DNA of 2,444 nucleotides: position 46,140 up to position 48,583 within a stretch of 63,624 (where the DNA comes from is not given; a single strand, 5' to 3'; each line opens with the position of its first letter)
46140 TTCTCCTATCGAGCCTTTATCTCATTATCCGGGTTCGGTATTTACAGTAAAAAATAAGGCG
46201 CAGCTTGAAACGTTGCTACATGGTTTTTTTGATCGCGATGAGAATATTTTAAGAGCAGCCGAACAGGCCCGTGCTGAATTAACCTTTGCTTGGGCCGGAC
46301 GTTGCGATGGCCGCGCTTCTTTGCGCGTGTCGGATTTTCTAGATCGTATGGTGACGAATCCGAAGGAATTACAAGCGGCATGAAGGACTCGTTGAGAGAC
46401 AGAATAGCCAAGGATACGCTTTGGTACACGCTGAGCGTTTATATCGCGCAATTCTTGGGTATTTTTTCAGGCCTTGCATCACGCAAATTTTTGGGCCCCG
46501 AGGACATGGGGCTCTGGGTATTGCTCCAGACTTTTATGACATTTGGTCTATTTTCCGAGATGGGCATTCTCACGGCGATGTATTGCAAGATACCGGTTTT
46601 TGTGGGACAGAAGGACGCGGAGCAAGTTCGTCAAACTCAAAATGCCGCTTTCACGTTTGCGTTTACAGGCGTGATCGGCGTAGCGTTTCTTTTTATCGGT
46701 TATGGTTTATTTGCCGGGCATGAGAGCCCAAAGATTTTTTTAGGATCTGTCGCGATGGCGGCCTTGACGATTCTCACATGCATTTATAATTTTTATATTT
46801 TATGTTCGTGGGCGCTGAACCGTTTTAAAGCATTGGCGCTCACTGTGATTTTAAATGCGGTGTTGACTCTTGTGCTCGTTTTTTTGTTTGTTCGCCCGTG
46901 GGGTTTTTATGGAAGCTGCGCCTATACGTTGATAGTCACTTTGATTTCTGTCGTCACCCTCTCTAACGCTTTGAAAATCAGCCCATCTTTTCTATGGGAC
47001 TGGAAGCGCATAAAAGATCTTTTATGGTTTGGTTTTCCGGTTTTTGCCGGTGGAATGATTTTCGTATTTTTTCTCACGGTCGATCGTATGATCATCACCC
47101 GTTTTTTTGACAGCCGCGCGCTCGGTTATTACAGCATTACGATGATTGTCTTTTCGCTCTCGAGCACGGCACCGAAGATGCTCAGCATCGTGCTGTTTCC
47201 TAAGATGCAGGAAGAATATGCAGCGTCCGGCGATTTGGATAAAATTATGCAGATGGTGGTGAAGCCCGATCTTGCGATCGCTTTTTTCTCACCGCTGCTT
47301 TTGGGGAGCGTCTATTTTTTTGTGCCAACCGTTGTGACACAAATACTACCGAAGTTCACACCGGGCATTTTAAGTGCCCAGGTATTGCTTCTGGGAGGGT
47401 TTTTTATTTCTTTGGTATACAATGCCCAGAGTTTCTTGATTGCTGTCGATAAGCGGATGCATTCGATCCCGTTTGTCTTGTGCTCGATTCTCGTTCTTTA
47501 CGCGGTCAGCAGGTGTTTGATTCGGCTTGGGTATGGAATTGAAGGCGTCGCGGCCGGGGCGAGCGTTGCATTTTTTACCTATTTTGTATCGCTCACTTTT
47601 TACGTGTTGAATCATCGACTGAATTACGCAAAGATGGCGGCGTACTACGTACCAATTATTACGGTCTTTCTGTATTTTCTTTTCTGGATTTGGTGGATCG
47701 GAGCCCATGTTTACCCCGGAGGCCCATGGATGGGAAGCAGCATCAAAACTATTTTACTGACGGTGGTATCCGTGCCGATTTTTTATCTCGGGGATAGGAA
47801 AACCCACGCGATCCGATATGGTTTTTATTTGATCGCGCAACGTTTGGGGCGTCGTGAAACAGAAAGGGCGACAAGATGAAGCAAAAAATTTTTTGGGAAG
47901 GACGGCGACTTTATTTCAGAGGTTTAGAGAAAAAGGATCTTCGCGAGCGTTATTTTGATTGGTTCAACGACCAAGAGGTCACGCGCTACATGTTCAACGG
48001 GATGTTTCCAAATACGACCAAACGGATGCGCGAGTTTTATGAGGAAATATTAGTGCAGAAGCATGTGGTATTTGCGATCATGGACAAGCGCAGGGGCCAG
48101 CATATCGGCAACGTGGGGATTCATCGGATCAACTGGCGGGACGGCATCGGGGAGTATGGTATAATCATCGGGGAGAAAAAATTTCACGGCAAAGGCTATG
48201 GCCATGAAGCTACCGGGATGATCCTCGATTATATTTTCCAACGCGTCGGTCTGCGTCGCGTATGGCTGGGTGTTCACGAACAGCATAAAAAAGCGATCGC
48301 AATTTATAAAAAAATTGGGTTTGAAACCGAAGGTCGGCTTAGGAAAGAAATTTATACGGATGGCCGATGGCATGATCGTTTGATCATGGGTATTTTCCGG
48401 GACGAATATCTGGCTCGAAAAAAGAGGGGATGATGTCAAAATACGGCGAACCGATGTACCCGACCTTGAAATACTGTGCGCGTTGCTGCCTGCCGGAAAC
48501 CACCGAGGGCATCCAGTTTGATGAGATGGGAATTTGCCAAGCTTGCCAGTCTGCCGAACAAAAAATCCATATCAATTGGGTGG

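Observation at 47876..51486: WbuX-family amidotransferase paired with a GatA-like amidase instead of HisH/HisF: a candidate new ammonia-supply module for sugar amidination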

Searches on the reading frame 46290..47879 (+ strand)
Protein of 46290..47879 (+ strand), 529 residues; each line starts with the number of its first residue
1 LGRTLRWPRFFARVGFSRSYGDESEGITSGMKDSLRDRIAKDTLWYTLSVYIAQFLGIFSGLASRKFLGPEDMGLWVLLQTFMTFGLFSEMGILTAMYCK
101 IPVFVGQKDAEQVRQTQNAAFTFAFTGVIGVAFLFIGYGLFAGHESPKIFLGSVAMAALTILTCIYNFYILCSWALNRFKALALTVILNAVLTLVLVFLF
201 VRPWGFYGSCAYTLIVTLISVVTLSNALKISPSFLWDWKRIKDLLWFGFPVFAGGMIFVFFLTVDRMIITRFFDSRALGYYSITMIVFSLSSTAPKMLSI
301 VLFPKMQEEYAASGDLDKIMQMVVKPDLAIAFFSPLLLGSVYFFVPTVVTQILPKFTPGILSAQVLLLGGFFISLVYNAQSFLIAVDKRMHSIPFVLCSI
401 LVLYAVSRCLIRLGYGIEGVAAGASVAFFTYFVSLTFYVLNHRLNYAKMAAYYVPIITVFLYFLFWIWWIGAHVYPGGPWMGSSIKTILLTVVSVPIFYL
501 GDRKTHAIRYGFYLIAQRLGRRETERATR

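Call 3: search_protein_families(library=pfam, proteins=[window:46290-47879:+], max_evalue=0.001)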
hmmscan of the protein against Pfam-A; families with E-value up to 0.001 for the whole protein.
window:46290-47879:+ (529 aa): 2 families
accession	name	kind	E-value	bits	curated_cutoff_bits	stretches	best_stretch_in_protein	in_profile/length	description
PF13440.11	Polysacc_synt_3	-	3.1e-12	46.8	23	1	67-324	5-258/293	Polysaccharide biosynthesis protein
PF01943.22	Polysacc_synt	-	1.1e-11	45.2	28.2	1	40-306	2-270/274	Polysaccharide biosynthesis protein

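Call 4: search_protein_families(library=ncbifam, proteins=[window:46290-47879:+], max_evalue=0.001)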
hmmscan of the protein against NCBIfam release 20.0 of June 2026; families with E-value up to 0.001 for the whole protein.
window:46290-47879:+ (529 aa): 1 family
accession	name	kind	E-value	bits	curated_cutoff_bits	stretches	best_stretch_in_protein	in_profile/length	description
NF058658.1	Oglyco_Wzx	exception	9.3e-06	24.9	720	1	32-461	3-425/478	O-glycosylation flippase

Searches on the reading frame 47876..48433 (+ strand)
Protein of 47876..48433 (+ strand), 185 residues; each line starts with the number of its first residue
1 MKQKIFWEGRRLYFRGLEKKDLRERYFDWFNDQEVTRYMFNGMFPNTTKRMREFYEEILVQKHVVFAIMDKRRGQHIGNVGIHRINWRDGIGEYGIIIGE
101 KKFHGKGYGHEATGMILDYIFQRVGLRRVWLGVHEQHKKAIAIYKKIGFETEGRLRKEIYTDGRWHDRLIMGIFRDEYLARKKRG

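Call 3: search_protein_families(library=pfam, proteins=[window:47876-48433:+], max_evalue=0.001)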
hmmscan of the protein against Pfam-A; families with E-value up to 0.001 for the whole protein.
window:47876-48433:+ (185 aa): 6 families
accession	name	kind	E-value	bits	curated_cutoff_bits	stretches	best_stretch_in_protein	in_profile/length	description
PF13302.13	Acetyltransf_3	-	8.5e-26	91.7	25.4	1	11-150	1-138/138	Acetyltransferase (GNAT) domain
PF13420.13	Acetyltransf_4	-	1.5e-11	45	24.3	1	17-169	4-154/155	Acetyltransferase (GNAT) domain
PF00583.31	Acetyltransf_1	-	5.3e-11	43.3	20.7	1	35-149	13-116/116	Acetyltransferase (GNAT) family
PF13523.12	Acetyltransf_8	-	4.8e-09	36.4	27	1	28-154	11-142/145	Acetyltransferase (GNAT) domain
PF13508.13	Acetyltransf_7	-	0.0009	20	27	0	65-150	5-83/84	Acetyltransferase (GNAT) domain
PF08445.16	FR47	-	0.00094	19.6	22.1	0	91-151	21-79/86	FR47-like protein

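Call 4: search_protein_families(library=ncbifam, proteins=[window:47876-48433:+], max_evalue=0.001)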
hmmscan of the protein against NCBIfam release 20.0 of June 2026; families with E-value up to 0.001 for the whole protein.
window:47876-48433:+ (185 aa): 16 families
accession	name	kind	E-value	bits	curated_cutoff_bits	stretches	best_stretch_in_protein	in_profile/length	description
NF011709.0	PRK15130.1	equivalog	4.1e-22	78.9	218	1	13-183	8-174/186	spermidine N1-acetyltransferase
TIGR03585.1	PseH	equivalog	3.2e-11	43.6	93.1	1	23-170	11-154/156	UDP-4-amino-4,6-dideoxy-N-acetyl-beta-L-altrosamine N-acetyltransferase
NF040503.1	resist_ArsN1a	equivalog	2.2e-07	30.8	170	1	47-171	33-155/159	arsinothricin resistance N-acetyltransferase ArsN1 family A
TIGR01575.1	rimI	equivalog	2.3e-07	31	86.4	1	44-171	13-132/132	ribosomal protein S18-alanine N-acetyltransferase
NF000431.1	AAC_6p_Ian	exception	3.9e-07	29.8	400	1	94-173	96-175/190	aminoglycoside N-acetyltransferase AAC(6')-Ian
NF000225.3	AAC_6p_Strep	exception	5.7e-07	29.6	250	1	101-177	76-154/156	aminoglycoside 6'-N-acetyltransferase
NF033151.0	AAC_6p_A10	exception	9.3e-07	29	400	1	25-171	20-174/178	AAC(6')-I family aminoglycoside 6'-N-acetyltransferase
NF053587.1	SpmdActasePaiA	equivalog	1e-06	28.6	250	1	100-153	99-151/172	spermidine/spermine N(1)-acetyltransferase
NF008072.0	PRK10809.1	equivalog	3.6e-06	26.8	190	1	97-179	110-191/194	ribosomal protein S5-alanine N-acetyltransferase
NF007527.0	PRK10140.1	equivalog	4.4e-06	26.6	236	1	67-171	56-158/162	N-acetyltransferase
NF007025.1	PRK09491.1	equivalog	8.3e-06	25.8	173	1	100-171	71-141/145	ribosomal protein S18-alanine N-acetyltransferase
NF000485.1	TlmB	exception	2.8e-05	23.5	625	1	30-177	26-169/292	bleomycin family antibiotic N-acetyltransferase TlmB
NF040702.1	ileS_w_GNAT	exception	4.6e-05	21.2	1999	1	50-150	322-418/1100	isoleucine--tRNA ligase, N-acetyltransferase domain-containing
NF033693.0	AAC_6p_Ie_fam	exception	0.00012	22.3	340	1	96-171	100-175/179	AAC(6')-Ie family aminoglycoside N-acetyltransferase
NF000016.1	AAC_6p_Im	exception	0.00027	21.1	350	0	8-171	3-174/178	aminoglycoside N-acetyltransferase AAC(6')-Im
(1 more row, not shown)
